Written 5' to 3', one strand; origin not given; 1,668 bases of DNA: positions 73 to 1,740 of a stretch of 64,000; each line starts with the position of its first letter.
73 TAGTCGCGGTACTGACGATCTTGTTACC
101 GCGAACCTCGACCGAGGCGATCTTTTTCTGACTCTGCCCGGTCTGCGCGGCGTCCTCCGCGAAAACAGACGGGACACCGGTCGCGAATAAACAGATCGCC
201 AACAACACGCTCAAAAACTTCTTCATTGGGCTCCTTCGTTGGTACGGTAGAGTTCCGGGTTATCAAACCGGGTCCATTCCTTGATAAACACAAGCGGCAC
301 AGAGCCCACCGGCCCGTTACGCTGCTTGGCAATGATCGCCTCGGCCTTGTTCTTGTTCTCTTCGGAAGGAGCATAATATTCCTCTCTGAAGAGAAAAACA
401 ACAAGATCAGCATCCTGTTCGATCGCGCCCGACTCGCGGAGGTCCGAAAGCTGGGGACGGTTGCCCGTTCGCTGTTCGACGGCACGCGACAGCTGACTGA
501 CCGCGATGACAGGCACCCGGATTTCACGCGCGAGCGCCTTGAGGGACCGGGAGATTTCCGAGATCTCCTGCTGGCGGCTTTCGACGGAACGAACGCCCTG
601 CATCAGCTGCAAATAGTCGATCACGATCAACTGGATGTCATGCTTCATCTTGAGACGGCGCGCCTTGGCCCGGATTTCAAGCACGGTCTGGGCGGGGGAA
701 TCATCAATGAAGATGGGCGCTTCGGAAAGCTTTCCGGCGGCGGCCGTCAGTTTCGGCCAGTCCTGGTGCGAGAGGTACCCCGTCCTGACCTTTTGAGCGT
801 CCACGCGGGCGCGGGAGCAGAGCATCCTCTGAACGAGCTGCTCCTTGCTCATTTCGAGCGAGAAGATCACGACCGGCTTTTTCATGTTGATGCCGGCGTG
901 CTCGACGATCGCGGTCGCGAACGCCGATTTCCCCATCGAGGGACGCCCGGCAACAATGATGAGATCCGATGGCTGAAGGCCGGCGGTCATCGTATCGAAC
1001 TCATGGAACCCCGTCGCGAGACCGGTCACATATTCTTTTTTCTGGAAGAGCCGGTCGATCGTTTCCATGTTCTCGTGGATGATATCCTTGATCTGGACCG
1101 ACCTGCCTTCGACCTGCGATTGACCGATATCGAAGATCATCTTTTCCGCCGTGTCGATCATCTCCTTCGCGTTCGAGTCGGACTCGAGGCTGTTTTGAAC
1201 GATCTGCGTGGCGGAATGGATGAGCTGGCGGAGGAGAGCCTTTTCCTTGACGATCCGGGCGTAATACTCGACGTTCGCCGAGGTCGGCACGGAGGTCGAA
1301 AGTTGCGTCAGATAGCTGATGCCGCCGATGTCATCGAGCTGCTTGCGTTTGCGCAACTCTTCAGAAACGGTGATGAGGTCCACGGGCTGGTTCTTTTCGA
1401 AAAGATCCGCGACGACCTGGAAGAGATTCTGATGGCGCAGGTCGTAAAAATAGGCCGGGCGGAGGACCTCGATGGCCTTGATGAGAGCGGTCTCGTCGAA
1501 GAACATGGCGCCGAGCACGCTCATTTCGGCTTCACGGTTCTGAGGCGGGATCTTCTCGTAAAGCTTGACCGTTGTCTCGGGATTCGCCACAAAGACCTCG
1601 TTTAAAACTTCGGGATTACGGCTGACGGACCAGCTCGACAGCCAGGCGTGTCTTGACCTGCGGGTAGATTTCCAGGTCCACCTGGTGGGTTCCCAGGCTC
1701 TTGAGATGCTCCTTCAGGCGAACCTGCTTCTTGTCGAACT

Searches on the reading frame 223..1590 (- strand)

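Call 63: search_protein_families(library=pfam, proteins=[window:223-1590:-], max_evalue=0.00001)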
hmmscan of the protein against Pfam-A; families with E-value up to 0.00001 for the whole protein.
window:223-1590:- (455 aa): 3 families
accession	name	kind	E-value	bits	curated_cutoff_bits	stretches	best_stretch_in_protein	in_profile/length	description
PF03796.21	DnaB_C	-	6e-113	376.9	27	1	190-444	1-255/255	DnaB-like helicase C terminal domain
PF00772.26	DnaB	-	8.9e-36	122.5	23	1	15-116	2-103/103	DnaB-like helicase N terminal domain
PF13481.12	AAA_25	-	3.8e-13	50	27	1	207-367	32-190/195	AAA domain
